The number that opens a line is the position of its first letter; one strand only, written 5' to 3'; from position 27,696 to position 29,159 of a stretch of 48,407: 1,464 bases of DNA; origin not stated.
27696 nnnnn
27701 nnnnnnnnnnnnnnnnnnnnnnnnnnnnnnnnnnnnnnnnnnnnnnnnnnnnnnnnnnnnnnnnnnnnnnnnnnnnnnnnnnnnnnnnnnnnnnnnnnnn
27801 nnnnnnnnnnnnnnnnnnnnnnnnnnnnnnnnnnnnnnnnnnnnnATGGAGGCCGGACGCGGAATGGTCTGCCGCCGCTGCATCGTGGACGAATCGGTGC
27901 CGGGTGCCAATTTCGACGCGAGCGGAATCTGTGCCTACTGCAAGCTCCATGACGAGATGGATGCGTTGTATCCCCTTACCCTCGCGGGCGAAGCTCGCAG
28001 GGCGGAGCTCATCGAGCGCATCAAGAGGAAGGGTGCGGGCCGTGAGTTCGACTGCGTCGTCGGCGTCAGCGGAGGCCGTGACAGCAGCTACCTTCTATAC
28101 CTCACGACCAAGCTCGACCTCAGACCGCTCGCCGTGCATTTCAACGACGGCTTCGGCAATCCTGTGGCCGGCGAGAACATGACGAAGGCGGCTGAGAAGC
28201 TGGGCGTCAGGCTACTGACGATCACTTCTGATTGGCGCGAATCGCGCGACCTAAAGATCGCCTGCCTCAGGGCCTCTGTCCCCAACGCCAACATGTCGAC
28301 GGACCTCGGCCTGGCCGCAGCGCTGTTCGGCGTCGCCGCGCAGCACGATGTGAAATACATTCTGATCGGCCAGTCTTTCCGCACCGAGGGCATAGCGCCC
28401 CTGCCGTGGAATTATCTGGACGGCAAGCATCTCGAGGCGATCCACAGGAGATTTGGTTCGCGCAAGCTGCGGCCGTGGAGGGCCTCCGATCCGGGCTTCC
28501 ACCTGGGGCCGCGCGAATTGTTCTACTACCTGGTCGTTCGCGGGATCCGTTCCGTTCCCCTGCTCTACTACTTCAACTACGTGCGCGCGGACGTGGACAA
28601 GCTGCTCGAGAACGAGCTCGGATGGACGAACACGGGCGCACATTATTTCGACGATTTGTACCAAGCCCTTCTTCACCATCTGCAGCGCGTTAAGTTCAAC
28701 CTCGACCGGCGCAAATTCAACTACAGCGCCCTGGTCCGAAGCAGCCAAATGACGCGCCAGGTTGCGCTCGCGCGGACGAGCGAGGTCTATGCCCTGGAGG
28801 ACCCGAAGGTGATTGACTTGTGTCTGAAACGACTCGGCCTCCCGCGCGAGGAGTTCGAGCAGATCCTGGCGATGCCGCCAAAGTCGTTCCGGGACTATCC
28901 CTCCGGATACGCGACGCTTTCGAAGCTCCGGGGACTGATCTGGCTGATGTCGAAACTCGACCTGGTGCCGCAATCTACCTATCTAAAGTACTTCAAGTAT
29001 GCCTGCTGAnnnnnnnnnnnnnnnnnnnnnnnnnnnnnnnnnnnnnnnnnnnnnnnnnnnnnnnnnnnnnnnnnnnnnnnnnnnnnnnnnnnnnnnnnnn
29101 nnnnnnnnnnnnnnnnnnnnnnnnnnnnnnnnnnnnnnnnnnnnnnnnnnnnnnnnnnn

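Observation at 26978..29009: Nitrilase-superfamily protein coupled to a PP-loop N-acetyl-sugar amidotransferase: a split NadE-like ammonia-delivery pair replacing HisH/HisF homologues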

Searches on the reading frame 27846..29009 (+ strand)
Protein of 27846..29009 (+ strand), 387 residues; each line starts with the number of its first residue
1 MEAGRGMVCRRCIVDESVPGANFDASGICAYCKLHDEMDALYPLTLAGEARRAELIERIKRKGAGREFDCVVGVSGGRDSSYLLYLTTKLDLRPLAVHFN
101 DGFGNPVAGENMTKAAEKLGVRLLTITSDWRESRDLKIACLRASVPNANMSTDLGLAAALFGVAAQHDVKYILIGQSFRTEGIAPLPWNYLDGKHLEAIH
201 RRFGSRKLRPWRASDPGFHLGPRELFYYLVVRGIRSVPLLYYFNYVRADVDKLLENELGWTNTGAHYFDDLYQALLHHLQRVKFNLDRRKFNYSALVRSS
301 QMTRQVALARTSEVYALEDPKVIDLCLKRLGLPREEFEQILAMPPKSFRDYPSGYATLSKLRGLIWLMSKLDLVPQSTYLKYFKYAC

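Call 3: search_protein_families(library=pfam, proteins=[window:27846-29009:+], max_evalue=0.001)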
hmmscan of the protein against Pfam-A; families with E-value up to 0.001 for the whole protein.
window:27846-29009:+ (387 aa): 0 families

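Call 4: search_protein_families(library=ncbifam, proteins=[window:27846-29009:+], max_evalue=0.001)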
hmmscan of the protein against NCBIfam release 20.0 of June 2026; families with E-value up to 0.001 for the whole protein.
window:27846-29009:+ (387 aa): 1 family
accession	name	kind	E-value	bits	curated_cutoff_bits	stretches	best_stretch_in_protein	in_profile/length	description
TIGR03573.1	WbuX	subfamily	8e-59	199.8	203.2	1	8-341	3-343/344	N-acetyl sugar amidotransferase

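Call 6: find_homologous_proteins(query=window:27846-29009:+, max_evalue=1e-10)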
Query window:27846-29009:+ (387 aa): 1150 proteins with E <= 1e-10 among 8000 candidates; the best 120 are listed.
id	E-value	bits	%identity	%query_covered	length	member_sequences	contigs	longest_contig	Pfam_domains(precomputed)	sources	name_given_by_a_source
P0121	1.7e-259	878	100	98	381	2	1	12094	-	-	-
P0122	1.5e-211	720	79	98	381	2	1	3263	-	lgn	-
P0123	2.2e-207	707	78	98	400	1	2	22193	-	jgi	jgi:hypothetical protein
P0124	6.2e-207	705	78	98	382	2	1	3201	-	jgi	jgi:hypothetical protein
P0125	5.1e-206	702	76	99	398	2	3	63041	-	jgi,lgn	-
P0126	4.1e-204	696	76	98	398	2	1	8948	-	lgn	-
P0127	1.6e-200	684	74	99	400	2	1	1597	-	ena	-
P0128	1.5e-195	668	73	98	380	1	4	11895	-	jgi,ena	-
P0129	3.3e-190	650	72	98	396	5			-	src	-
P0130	3.7e-183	627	69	98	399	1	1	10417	-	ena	-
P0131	5.7e-170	584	64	98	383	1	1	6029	-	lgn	-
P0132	3.4e-162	558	63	97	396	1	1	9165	-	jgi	jgi:N-acetyl sugar amidotransferase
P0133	2.8e-161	555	62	98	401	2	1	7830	-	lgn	-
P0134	7.5e-161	554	62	97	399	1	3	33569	-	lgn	-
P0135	1.5e-160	553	61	99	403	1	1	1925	-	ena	-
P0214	1.3e-154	533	60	97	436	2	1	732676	-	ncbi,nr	ncbi:MAG: N-acetyl sugar amidotransferase [Candidatus Omnitrophica bacterium]|nr:N-acetyl sugar amid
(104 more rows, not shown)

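Call 13: search_solved_structures(query=window:27846-29009:+, max_evalue=0.01, show_alignments=1)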
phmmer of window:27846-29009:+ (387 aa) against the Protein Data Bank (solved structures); distinct sequences matched with E-value up to 0.01: 1.
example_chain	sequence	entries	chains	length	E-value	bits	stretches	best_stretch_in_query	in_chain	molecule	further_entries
8wex_A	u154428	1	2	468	1.5e-05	27.4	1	22-101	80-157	N-acetyl sugar amidotransferase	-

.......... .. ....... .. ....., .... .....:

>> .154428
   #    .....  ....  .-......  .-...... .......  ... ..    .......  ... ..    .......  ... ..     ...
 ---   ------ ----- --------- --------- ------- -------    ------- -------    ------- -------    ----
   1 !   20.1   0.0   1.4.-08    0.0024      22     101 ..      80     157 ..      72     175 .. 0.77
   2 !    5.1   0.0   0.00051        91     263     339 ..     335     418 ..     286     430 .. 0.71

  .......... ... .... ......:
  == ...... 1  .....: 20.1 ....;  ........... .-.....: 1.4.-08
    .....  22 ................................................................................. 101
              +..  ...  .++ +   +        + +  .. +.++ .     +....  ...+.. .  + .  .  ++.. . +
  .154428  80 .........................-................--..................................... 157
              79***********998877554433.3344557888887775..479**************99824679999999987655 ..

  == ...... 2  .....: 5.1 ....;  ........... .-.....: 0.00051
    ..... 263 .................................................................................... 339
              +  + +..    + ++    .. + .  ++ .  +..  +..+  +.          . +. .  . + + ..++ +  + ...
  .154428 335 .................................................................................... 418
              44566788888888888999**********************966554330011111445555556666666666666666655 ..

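Call 20: search_dna_similar(query=window:27846-29009:+, collection=plasmids, mode=protein, max_rows=40, max_evalue=0.00001)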
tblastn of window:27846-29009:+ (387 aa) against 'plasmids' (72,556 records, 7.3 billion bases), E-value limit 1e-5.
Records with a match: 18; places in all: 21; records where one place covers at least 80% of the query: 8.
Best place of each record, by identity: <60% 18.
By first word of the organism name: Ralstonia 3; Agrobacterium 2; Bacillus 2; Massilia 1; Spirosoma 1; Sphingomonadaceae 1; Sphingomonas 1; Azospirillum 1; Limimaricola 1; Solidesulfovibrio 1; and 4 more.
By predicted mobility (MOB-suite, as given by PLSDB): non-mobilizable 14; mobilizable 3; conjugative 1.
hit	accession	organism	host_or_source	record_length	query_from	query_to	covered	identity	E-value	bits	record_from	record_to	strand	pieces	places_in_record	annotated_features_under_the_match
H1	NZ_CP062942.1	Massilia litorea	Whole organism,Beach sand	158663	7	376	96%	36.5%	1e-59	216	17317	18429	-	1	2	N-acetyl sugar amidotransferase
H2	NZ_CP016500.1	Agrobacterium sp. RAC06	Microbial isolate,Algal phycosphere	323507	8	382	97%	35.0%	4e-62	223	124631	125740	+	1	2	N-acetyl sugar amidotransferase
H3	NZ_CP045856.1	Agrobacterium sp. MA01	cell culture,Microcystis culture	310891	8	382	97%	35.0%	4e-62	223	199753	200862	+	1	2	N-acetyl sugar amidotransferase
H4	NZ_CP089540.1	Spirosoma oryzicola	Single cell,Surface layer of rice grains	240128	8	361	91%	35.5%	5e-57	208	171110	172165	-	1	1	N-acetyl sugar amidotransferase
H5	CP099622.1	Sphingomonadaceae bacterium OTU29THOMA1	Arabidopsis thaliana,pure culture,leaf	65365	7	351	89%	33.6%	4e-45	173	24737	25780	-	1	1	N-acetyl sugar amidotransferase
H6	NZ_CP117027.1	Sphingomonas hankookensis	Pure isolate,Tap water (bathroom)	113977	7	358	91%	32.7%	3e-46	177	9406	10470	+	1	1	N-acetyl sugar amidotransferase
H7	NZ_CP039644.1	Azospirillum sp. TSA2s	Soil,rice paddy soil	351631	9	371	94%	31.6%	2e-48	183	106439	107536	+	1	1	N-acetyl sugar amidotransferase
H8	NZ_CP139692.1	Limimaricola variabilis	Bacterial Culture,hydrothermal vent ...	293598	5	351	90%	32.1%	7e-47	178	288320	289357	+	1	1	N-acetyl sugar amidotransferase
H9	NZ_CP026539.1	Solidesulfovibrio carbinolicus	-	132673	9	134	33%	37.5%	8e-12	74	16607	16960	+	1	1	7-cyano-7-deazaguanine synthase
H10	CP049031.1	Rhodobacteraceae bacterium SC52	Apostichopus japonicus,pure ...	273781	9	142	35%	31.9%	9e-12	74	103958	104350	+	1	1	N-acetyl sugar amidotransferase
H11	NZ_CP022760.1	Ralstonia solanacearum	Solanum tuberosum,single cell,Potato ...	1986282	9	132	32%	32.0%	1e-6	58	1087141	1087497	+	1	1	none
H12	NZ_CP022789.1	Ralstonia solanacearum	Solanum tuberosum,single cell,Potato ...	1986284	9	132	32%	32.0%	1e-6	58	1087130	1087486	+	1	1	none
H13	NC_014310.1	Ralstonia solanacearum PSI07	-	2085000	9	132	32%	32.0%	1e-6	58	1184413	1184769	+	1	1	none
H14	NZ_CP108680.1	Streptomyces sp. NBC_01216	-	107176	8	127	31%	33.1%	3e-10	70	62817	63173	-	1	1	condensation domain-containing protein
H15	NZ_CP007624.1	Bacillus pseudomycoides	-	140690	8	121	29%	33.0%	8e-7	59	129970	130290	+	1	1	7-cyano-7-deazaguanine synthase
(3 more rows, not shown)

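Call 22: get_annotated_region(hit=H2, flank=6000)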
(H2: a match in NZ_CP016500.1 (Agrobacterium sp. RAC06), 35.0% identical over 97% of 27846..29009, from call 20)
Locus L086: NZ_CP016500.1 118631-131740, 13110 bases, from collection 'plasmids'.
description: Agrobacterium sp. RAC06 plasmid pBSY240_1, complete sequence
organism: Agrobacterium sp. RAC06 (NCBI taxid 1842536)
taxonomy: Bacteria; Pseudomonadota; Alphaproteobacteria; Hyphomicrobiales; Rhizobiaceae; Agrobacterium; Agrobacterium sp. RAC06
host: -; source: Microbial isolate,Algal phycosphere; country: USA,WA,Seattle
typing (MOB-suite, as given by PLSDB): mobilizable; relaxase MOBQ
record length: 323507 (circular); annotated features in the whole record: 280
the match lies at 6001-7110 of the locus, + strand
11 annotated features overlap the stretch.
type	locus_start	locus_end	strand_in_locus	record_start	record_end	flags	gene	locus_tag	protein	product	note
CDS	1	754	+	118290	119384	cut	-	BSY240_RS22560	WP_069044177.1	DegT/DnrJ/EryC1/StrS family aminotransferase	-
CDS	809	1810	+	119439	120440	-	-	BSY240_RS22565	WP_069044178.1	NAD-dependent epimerase/dehydratase family protein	-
CDS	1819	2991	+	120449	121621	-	-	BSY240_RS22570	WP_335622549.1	DegT/DnrJ/EryC1/StrS family aminotransferase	-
CDS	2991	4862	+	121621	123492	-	asnB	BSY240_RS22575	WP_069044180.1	asparagine synthase (glutamine-hydrolyzing)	GO:0006529 - asparagine biosynthetic process [Evidence IEA]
CDS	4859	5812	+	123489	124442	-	-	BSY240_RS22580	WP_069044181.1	methionyl-tRNA formyltransferase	GO:0071951 - conversion of methionyl-tRNA to N-formyl-methionyl-tRNA [Evidence IEA]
CDS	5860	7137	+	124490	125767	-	-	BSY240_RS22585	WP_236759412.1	N-acetyl sugar amidotransferase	-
CDS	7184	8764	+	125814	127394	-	-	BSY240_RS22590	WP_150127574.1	hypothetical protein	-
CDS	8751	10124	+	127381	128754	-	-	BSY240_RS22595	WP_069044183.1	glycosyltransferase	-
CDS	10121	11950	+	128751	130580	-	-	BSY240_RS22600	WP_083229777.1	ABC transporter ATP-binding protein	-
CDS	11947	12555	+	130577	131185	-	hisH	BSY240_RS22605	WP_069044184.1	imidazole glycerol phosphate synthase subunit HisH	GO:0000105 - histidine biosynthetic process [Evidence IEA]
CDS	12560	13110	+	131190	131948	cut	-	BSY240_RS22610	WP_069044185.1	AglZ/HisF2 family acetamidino modification protein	-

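Call 23: get_annotated_region(hit=H1, flank=6000)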
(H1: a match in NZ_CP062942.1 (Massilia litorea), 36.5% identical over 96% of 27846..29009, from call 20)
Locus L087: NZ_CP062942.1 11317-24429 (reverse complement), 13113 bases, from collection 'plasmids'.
description: Massilia litorea strain LPB0304 plasmid unnamed1, complete sequence
organism: Massilia litorea (NCBI taxid 2769491)
taxonomy: Bacteria; Pseudomonadota; Betaproteobacteria; Burkholderiales; Oxalobacteraceae; Massilia; Massilia litorea
host: -; source: Whole organism,Beach sand; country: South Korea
typing (MOB-suite, as given by PLSDB): non-mobilizable
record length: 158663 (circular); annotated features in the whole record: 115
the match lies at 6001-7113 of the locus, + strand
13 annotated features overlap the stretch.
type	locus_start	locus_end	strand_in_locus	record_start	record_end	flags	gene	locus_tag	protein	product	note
CDS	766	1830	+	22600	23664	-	-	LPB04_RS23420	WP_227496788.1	GNAT family N-acetyltransferase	-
CDS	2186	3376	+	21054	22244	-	-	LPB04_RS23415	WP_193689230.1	O-antigen ligase family protein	-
CDS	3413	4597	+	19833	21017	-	-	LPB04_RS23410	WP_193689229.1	glycosyltransferase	-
CDS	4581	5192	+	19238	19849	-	hisH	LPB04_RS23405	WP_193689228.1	imidazole glycerol phosphate synthase subunit HisH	GO:0000105 - histidine biosynthetic process [Evidence IEA]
CDS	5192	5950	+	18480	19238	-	-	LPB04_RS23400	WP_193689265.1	AglZ/HisF2 family acetamidino modification protein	-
CDS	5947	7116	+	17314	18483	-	-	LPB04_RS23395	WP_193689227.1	N-acetyl sugar amidotransferase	-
CDS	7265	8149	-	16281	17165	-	-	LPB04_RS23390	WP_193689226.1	NAD(P)H-binding protein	-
CDS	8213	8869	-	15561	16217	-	-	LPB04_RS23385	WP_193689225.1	sugar transferase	GO:0006486 - protein glycosylation [Evidence IEA]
CDS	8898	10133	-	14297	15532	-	-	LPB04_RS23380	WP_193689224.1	glycosyltransferase family 4 protein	-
CDS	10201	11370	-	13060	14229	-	-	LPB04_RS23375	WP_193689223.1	DegT/DnrJ/EryC1/StrS family aminotransferase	-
CDS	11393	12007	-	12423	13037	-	-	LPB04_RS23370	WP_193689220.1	acyltransferase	-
CDS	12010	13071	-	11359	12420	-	-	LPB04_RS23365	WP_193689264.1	Gfo/Idh/MocA family oxidoreductase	-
CDS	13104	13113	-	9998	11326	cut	-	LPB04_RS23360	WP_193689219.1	nucleotide sugar dehydrogenase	-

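Call 24: get_annotated_region(hit=H4, flank=6000)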
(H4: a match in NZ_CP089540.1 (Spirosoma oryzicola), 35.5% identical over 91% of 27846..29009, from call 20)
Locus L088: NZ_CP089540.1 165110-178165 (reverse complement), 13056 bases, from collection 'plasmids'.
description: Spirosoma oryzicola strain RHs26 plasmid unnamed2, complete sequence
organism: Spirosoma oryzicola (NCBI taxid 2898794)
taxonomy: Bacteria; Bacteroidota; Cytophagia; Cytophagales; Cytophagaceae; Spirosoma; Spirosoma oryzicola
host: -; source: Single cell,Surface layer of rice grains; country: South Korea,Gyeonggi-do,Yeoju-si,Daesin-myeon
typing (MOB-suite, as given by PLSDB): non-mobilizable
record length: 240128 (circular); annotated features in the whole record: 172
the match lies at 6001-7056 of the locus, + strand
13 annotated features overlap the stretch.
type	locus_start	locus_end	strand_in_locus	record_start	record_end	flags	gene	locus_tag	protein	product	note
CDS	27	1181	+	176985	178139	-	-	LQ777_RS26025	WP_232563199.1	glycosyltransferase family 4 protein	-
CDS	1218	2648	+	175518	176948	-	-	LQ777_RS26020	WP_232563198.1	glycosyltransferase family 39 protein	-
CDS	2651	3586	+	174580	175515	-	-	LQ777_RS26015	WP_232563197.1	glycosyltransferase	-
CDS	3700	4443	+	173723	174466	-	-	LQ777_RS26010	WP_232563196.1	TauD/TfdA family dioxygenase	-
CDS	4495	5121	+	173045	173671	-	hisH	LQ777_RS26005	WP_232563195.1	imidazole glycerol phosphate synthase subunit HisH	GO:0000105 - histidine biosynthetic process [Evidence IEA]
CDS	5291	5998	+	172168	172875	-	-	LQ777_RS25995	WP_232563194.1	AglZ/HisF2 family acetamidino modification protein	-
CDS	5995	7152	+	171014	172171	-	-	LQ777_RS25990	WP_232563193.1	N-acetyl sugar amidotransferase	-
CDS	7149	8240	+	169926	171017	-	-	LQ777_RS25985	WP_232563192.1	hypothetical protein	-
CDS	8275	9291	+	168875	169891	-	-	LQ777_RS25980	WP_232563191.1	GNAT family N-acetyltransferase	-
CDS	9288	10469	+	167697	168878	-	-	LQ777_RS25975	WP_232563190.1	DegT/DnrJ/EryC1/StrS family aminotransferase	-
CDS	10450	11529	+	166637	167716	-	-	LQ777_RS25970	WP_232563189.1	DUF354 domain-containing protein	-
CDS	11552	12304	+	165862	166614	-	-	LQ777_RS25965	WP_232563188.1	hypothetical protein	-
CDS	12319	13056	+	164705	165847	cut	wecB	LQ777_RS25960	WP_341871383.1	UDP-N-acetylglucosamine 2-epimerase (non-hydrolyzing)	GO:0009103 - lipopolysaccharide biosynthetic process [Evidence IEA]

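Call 32: get_annotated_region(hit=H5, flank=6000)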
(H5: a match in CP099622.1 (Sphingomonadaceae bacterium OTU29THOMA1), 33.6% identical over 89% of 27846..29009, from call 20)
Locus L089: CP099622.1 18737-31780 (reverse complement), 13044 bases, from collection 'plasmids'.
description: Sphingomonadaceae bacterium OTU29THOMA1 plasmid unnamed, complete sequence
organism: Sphingomonadaceae bacterium OTU29THOMA1 (NCBI taxid 2952889)
taxonomy: Bacteria; Pseudomonadota; Alphaproteobacteria; Sphingomonadales; Sphingomonadaceae; ; Sphingomonadaceae bacterium OTU29THOMA1
host: -; source: Arabidopsis thaliana,pure culture,leaf; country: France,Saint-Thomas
typing (MOB-suite, as given by PLSDB): non-mobilizable
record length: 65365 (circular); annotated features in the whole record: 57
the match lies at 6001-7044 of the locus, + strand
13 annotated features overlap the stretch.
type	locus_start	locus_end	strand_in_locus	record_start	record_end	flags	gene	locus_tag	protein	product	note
CDS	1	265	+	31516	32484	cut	-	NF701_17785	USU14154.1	Gfo/Idh/MocA family oxidoreductase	-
CDS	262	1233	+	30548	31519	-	-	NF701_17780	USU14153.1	hypothetical protein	-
CDS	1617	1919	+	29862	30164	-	-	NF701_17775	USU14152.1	hypothetical protein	-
CDS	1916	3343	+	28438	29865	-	-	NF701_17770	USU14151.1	oligosaccharide flippase family protein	-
CDS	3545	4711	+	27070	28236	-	-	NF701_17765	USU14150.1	hypothetical protein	-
CDS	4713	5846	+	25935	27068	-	-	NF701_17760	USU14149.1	hypothetical protein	-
CDS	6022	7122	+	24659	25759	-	-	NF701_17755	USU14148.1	N-acetyl sugar amidotransferase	-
CDS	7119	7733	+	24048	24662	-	hisH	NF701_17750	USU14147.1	imidazole glycerol phosphate synthase subunit HisH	-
CDS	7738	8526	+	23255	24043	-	-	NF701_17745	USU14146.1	AglZ/HisF2 family acetamidino modification protein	-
CDS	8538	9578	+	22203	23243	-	-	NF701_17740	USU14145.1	polysaccharide biosynthesis protein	-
CDS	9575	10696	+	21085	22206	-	-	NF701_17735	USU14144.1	NAD-dependent epimerase/dehydratase family protein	-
CDS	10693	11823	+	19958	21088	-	wecB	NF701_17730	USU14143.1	UDP-N-acetylglucosamine 2-epimerase (non-hydrolyzing)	-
CDS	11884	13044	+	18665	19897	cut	-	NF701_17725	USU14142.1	glycosyltransferase family 4 protein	-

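Call 33: get_annotated_region(hit=H6, flank=6000)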
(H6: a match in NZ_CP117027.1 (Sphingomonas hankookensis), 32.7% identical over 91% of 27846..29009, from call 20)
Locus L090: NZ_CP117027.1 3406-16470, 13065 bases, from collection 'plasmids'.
description: Sphingomonas hankookensis strain SZ.B2R2 plasmid pSZ.B2R2_2, complete sequence
organism: Sphingomonas hankookensis (NCBI taxid 563996)
taxonomy: Bacteria; Pseudomonadota; Alphaproteobacteria; Sphingomonadales; Sphingomonadaceae; Sphingomonas; Sphingomonas hankookensis
host: -; source: Pure isolate,Tap water (bathroom); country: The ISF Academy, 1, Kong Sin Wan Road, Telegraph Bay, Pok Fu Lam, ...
typing (MOB-suite, as given by PLSDB): non-mobilizable; replicon rep_cluster_1131
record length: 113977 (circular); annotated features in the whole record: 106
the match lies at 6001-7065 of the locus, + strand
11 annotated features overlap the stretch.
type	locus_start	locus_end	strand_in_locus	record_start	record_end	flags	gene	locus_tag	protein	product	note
CDS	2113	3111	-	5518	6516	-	-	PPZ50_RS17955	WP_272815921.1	alpha/beta hydrolase-fold protein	-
CDS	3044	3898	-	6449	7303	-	-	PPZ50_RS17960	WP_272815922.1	hypothetical protein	-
CDS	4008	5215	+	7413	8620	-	-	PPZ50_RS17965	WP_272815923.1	IS3 family transposase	-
CDS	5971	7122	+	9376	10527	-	-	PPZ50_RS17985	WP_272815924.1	N-acetyl sugar amidotransferase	-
CDS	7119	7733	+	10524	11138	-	hisH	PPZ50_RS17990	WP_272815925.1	imidazole glycerol phosphate synthase subunit HisH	GO:0000105 - histidine biosynthetic process [Evidence IEA]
CDS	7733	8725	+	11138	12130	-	-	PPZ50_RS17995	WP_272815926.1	UDP-3-O-(3-hydroxymyristoyl)glucosamine N-acyltransferase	GO:0009245 - lipid A biosynthetic process [Evidence IEA]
CDS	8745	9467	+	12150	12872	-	-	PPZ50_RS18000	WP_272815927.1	hypothetical protein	-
CDS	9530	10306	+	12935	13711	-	-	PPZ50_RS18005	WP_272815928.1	AglZ/HisF2 family acetamidino modification protein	-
CDS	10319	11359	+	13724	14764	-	-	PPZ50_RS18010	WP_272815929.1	polysaccharide biosynthesis protein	-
CDS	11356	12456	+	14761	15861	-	-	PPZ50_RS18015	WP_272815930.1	NAD-dependent epimerase/dehydratase family protein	-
CDS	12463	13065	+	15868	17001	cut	wecB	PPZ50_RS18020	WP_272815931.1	UDP-N-acetylglucosamine 2-epimerase (non-hydrolyzing)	GO:0009103 - lipopolysaccharide biosynthetic process [Evidence IEA]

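Call 34: get_annotated_region(hit=H7, flank=6000)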
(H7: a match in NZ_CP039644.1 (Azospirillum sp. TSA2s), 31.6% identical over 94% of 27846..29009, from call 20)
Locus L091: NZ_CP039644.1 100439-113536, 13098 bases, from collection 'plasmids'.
description: Azospirillum sp. TSA2s plasmid p2, complete sequence
organism: Azospirillum sp. TSA2s (NCBI taxid 709810)
taxonomy: Bacteria; Pseudomonadota; Alphaproteobacteria; Rhodospirillales; Azospirillaceae; Azospirillum; Azospirillum sp. TSA2s
host: -; source: Soil,rice paddy soil; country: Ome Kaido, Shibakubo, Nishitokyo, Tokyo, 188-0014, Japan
typing (MOB-suite, as given by PLSDB): mobilizable; replicon rep_cluster_1806; relaxase MOBP
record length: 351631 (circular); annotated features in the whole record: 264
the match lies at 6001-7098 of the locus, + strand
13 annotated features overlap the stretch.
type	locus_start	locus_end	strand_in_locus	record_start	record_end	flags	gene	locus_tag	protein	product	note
CDS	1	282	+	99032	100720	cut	-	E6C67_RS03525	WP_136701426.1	hypothetical protein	-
CDS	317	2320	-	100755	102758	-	-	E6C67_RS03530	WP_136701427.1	tetratricopeptide repeat protein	-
CDS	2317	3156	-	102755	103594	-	-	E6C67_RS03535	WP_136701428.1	class I SAM-dependent methyltransferase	-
CDS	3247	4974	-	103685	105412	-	-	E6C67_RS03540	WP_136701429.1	tetratricopeptide repeat protein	-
CDS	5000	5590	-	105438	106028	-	-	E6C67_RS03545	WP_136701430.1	SIS domain-containing protein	-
CDS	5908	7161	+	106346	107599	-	-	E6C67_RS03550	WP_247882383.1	N-acetyl sugar amidotransferase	-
CDS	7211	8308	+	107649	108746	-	-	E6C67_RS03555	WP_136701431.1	DegT/DnrJ/EryC1/StrS family aminotransferase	-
CDS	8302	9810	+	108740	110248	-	-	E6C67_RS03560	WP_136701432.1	glycosyltransferase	-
CDS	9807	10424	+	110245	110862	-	hisH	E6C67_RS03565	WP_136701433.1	imidazole glycerol phosphate synthase subunit HisH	GO:0000105 - histidine biosynthetic process [Evidence IEA]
CDS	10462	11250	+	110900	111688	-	-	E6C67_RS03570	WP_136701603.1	AglZ/HisF2 family acetamidino modification protein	-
CDS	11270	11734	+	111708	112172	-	-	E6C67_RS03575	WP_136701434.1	acyltransferase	-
CDS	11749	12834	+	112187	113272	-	neuB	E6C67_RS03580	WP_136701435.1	N-acetylneuraminate synthase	GO:0016051 - carbohydrate biosynthetic process [Evidence IEA]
CDS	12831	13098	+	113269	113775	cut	-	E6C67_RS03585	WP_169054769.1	GNAT family N-acetyltransferase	-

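Call 35: get_annotated_region(hit=H8, flank=6000)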
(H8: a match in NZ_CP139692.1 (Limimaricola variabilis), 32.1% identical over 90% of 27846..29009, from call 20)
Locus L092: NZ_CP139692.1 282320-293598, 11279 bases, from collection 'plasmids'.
description: Limimaricola variabilis strain OXR-209 plasmid unnamed01, complete sequence
organism: Limimaricola variabilis (NCBI taxid 1492771)
taxonomy: Bacteria; Pseudomonadota; Alphaproteobacteria; Rhodobacterales; Paracoccaceae; Limimaricola; Limimaricola variabilis
host: -; source: Bacterial Culture,hydrothermal vent plume; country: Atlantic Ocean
typing (MOB-suite, as given by PLSDB): non-mobilizable
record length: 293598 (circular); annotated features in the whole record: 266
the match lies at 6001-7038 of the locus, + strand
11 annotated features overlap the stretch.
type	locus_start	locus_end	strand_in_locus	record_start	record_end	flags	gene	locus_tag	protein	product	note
CDS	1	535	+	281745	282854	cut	-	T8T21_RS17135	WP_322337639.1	glycosyltransferase family 4 protein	-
CDS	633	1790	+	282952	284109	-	-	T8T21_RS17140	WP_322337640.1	glycosyltransferase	-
CDS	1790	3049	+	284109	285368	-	-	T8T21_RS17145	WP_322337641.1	oligosaccharide flippase family protein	-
CDS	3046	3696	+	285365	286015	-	-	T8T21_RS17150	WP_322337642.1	acyltransferase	-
CDS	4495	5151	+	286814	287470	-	hisH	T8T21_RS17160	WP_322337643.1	imidazole glycerol phosphate synthase subunit HisH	GO:0000105 - histidine biosynthetic process [Evidence IEA]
CDS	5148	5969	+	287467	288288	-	-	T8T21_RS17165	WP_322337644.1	HisA/HisF-related TIM barrel protein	GO:0000105 - histidine biosynthetic process [Evidence IEA]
CDS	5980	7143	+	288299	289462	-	-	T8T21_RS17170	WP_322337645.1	N-acetyl sugar amidotransferase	-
CDS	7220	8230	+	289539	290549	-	wecB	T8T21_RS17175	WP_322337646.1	UDP-N-acetylglucosamine 2-epimerase (non-hydrolyzing)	GO:0009103 - lipopolysaccharide biosynthetic process [Evidence IEA]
CDS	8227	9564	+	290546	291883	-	-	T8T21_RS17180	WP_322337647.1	glycosyltransferase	-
CDS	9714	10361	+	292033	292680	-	-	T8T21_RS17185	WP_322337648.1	carbamoyltransferase N-terminal domain-containing protein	GO:0009058 - biosynthetic process [Evidence IEA]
CDS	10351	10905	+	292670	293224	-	-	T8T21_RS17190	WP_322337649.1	WcaF family extracellular polysaccharide biosynthesis acetyltransferase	-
